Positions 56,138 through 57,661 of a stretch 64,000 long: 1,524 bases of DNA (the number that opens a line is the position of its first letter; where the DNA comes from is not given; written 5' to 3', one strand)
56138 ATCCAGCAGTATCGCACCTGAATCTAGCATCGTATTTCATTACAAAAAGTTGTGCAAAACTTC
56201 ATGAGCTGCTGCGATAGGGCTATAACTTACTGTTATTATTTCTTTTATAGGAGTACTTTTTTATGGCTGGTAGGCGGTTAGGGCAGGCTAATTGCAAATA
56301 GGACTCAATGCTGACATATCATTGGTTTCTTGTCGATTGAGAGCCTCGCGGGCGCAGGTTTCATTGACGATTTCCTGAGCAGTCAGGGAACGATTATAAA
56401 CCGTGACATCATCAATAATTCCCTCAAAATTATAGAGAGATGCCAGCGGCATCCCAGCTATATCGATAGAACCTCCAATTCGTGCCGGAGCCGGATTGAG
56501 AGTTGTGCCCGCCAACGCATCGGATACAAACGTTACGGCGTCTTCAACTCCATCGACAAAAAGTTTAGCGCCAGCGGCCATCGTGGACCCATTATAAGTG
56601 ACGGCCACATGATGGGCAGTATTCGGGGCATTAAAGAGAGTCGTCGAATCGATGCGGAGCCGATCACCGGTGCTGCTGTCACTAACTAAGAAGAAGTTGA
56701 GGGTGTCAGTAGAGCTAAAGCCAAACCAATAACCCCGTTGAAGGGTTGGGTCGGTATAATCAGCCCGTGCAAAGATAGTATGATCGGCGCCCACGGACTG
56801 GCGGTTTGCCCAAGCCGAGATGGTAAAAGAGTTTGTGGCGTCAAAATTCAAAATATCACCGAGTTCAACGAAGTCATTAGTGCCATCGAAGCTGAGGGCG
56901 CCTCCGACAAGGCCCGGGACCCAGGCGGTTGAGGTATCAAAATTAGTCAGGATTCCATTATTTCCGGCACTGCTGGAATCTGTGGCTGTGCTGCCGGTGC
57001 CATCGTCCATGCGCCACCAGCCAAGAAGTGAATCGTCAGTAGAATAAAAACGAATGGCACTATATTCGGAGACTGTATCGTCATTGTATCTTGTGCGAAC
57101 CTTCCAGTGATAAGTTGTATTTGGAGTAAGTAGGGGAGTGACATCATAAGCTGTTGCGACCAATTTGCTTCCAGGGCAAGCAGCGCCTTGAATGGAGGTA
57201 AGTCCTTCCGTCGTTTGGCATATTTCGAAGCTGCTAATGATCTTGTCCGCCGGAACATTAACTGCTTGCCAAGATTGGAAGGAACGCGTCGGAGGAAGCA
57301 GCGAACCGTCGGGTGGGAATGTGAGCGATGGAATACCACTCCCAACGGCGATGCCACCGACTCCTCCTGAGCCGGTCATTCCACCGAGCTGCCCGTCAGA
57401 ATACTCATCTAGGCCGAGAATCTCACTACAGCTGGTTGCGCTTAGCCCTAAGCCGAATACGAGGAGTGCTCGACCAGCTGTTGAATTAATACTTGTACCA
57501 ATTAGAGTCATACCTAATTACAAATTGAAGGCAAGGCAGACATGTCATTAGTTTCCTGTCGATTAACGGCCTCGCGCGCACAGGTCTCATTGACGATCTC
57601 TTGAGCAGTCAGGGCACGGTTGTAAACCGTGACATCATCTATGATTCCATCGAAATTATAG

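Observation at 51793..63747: Tandem array of eight mosaic LamG/Fn3 lipoprotein paralogs: a candidate recombination-driven variable surface-protein family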

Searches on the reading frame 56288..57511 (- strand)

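Call 4: search_protein_families(library=pfam, proteins=[window:56288-57511:-], max_evalue=0.1)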
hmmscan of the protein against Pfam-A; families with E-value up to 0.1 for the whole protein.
window:56288-57511:- (407 aa): 3 families
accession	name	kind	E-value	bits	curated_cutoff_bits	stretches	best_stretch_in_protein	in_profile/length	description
PF13385.13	Laminin_G_3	-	1.8e-24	87.1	27.6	1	209-381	1-150/151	Concanavalin A-like lectin/glucanases superfamily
PF25788.1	Ig_Rha78A_N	-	0.00098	19.8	27.4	1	80-157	23-100/105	Rha78A-like, N-terminal immunoglobulin domain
PF02973.23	Sialidase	-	0.0092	15.9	26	1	357-385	157-185/189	Sialidase, N-terminal domain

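Call 65: search_protein_families(library=ncbifam, proteins=[window:56288-57511:-], max_evalue=0.01)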
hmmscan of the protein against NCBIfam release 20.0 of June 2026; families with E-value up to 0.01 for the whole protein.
window:56288-57511:- (407 aa): 1 family
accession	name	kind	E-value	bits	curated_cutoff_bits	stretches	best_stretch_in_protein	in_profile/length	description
NF052521.1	TafC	equivalog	5.3e-12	45.5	410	1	157-383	143-358/373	TafC family fimbrial protein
